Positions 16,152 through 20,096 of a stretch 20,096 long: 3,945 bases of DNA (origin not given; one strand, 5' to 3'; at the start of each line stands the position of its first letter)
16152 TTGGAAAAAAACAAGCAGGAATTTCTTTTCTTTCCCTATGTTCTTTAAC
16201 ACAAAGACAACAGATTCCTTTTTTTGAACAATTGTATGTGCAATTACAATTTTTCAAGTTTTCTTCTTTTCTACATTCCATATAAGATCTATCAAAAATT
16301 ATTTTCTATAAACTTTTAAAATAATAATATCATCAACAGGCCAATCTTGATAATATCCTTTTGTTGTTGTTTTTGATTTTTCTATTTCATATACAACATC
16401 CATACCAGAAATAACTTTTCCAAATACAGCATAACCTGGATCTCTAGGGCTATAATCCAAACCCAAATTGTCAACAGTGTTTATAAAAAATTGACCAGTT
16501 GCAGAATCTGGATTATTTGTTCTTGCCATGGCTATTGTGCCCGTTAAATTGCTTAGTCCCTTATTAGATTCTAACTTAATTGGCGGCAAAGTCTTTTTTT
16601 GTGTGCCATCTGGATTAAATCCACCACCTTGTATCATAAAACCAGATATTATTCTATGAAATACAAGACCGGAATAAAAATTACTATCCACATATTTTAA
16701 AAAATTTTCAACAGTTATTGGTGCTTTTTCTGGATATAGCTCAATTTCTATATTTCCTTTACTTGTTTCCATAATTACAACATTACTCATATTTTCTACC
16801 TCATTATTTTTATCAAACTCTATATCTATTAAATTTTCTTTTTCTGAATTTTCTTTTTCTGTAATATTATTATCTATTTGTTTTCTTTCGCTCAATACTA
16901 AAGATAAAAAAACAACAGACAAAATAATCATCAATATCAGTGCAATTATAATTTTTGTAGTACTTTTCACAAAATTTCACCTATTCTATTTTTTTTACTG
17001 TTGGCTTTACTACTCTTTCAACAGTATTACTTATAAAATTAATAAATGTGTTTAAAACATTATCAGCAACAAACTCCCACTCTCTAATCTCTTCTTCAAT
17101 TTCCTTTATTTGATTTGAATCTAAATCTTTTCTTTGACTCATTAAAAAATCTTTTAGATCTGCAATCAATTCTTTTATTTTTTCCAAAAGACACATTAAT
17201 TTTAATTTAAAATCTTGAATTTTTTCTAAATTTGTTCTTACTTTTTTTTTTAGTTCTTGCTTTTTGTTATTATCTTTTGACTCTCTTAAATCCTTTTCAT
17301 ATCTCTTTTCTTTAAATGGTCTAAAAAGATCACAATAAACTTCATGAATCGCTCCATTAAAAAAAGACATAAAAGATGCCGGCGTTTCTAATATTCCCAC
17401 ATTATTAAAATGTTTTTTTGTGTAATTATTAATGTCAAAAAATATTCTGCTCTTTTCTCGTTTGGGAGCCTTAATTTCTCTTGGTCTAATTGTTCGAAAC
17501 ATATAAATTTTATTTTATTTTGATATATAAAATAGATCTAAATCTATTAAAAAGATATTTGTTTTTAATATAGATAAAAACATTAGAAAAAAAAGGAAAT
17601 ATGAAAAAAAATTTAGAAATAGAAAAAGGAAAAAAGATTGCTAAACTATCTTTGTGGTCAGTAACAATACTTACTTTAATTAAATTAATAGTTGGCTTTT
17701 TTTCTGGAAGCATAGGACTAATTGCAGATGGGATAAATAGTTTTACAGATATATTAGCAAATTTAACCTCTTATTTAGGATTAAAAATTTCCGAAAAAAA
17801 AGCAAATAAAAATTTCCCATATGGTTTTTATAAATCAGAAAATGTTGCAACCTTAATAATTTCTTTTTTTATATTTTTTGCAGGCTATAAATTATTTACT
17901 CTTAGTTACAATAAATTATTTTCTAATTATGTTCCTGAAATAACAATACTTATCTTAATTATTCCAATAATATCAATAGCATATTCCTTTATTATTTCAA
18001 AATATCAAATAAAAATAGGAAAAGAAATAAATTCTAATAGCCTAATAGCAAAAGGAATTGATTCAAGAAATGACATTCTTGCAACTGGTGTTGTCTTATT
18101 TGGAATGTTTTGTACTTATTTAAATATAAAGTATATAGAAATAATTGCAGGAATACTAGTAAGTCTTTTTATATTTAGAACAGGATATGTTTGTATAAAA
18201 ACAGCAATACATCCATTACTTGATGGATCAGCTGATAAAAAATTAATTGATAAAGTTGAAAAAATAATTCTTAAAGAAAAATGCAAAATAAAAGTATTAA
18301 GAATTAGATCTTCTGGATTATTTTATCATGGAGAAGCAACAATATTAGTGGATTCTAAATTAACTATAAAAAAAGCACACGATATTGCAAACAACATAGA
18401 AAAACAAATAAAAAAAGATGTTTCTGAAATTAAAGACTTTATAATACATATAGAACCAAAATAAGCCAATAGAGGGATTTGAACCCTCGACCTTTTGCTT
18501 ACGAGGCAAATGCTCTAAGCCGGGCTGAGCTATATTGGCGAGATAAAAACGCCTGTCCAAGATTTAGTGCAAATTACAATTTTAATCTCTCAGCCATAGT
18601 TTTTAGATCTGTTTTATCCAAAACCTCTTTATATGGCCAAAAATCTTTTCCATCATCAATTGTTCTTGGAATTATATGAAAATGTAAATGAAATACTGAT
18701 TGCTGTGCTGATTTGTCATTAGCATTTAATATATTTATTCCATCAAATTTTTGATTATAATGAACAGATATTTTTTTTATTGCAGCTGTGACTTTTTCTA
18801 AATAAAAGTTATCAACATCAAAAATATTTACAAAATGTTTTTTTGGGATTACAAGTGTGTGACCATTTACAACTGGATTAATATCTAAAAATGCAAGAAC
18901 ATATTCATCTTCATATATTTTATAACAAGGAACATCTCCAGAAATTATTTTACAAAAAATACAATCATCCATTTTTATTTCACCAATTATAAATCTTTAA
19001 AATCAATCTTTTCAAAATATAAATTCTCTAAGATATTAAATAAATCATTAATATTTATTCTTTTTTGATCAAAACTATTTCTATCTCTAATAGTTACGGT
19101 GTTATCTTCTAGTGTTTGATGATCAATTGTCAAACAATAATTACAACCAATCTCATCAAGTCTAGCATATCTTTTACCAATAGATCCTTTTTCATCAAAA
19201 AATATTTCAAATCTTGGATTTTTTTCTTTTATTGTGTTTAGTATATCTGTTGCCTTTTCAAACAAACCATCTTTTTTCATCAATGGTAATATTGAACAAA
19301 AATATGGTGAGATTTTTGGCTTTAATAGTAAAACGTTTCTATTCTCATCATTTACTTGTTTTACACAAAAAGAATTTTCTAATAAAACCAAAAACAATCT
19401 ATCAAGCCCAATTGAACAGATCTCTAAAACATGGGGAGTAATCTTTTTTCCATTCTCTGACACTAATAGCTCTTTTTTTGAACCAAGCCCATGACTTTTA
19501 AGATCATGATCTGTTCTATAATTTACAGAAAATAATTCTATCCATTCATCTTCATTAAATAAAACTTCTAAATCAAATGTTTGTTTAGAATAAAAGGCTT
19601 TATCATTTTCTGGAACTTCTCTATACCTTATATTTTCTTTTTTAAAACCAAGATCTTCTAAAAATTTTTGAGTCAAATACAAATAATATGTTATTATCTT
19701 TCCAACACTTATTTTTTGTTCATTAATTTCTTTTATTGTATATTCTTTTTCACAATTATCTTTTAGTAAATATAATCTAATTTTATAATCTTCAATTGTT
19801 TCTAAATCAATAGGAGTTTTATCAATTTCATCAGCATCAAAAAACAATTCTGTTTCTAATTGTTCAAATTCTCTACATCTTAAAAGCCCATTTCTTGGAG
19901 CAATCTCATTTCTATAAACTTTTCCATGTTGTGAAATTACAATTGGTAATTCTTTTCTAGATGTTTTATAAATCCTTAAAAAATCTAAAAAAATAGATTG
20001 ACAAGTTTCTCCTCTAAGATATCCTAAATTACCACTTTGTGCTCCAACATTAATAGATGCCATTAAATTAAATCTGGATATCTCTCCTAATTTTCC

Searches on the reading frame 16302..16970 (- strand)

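Call 36: search_protein_families(library=pfam, proteins=[window:16302-16970:-], max_evalue=0.01)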
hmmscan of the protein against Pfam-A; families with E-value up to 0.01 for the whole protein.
window:16302-16970:- (223 aa): 1 family
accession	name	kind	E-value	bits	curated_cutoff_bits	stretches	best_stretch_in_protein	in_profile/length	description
PF00160.26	Pro_isomerase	-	4.4e-46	157.4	21.7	1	65-220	2-157/159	Cyclophilin type peptidyl-prolyl cis-trans isomerase/CLD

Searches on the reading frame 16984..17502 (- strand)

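Call 36: search_protein_families(library=pfam, proteins=[window:16984-17502:-], max_evalue=0.01)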
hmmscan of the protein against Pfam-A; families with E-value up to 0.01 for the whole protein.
window:16984-17502:- (173 aa): 1 family
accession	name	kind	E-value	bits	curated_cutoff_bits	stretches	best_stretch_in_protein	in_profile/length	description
PF16566.10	CREPT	-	0.007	16.9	29.3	1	72-141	37-108/147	Cell-cycle alteration and expression-elevated protein in tumour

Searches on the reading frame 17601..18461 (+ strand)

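Call 36: search_protein_families(library=pfam, proteins=[window:17601-18461:+], max_evalue=0.01)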
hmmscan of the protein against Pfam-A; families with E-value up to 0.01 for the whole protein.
window:17601-18461:+ (287 aa): 2 families
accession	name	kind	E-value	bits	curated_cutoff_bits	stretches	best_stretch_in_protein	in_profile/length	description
PF01545.26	Cation_efflux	-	3.1e-41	141.8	26.6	1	16-207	3-198/198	Cation efflux family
PF16916.11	ZT_dimer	-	2.8e-13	50.1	26.7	1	213-286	3-77/78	Dimerisation domain of Zinc Transporter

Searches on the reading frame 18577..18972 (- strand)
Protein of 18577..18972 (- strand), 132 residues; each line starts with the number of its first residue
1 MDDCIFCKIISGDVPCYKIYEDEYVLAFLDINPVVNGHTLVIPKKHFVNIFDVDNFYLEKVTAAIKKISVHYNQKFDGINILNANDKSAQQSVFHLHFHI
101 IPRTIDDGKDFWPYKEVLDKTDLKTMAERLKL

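Call 71: search_protein_families(library=pfam, proteins=[window:18577-18972:-], max_evalue=0.001)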
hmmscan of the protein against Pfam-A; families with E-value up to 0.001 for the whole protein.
window:18577-18972:- (132 aa): 2 families
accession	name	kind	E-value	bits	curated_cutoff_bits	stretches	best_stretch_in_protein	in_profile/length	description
PF01230.28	HIT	-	9.5e-26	90.7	21.5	1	13-103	3-95/98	HIT domain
PF11969.13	DcpS_C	-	1.2e-14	55.2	24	1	4-102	2-101/114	Scavenger mRNA decapping enzyme C-term binding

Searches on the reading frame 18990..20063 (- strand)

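Call 71: search_protein_families(library=pfam, proteins=[window:18990-20063:-], max_evalue=0.001)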
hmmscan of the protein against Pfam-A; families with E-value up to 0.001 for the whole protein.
window:18990-20063:- (358 aa): 2 families
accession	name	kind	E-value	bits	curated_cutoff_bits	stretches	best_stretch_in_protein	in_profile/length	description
PF03129.25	HGTP_anticodon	-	2.9e-17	63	21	1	256-347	2-93/94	Anticodon binding domain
PF00587.30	tRNA-synt_2b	-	2.3e-14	54.3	29.3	1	15-230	12-178/179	tRNA synthetase class II core domain (G, H, P, S and T)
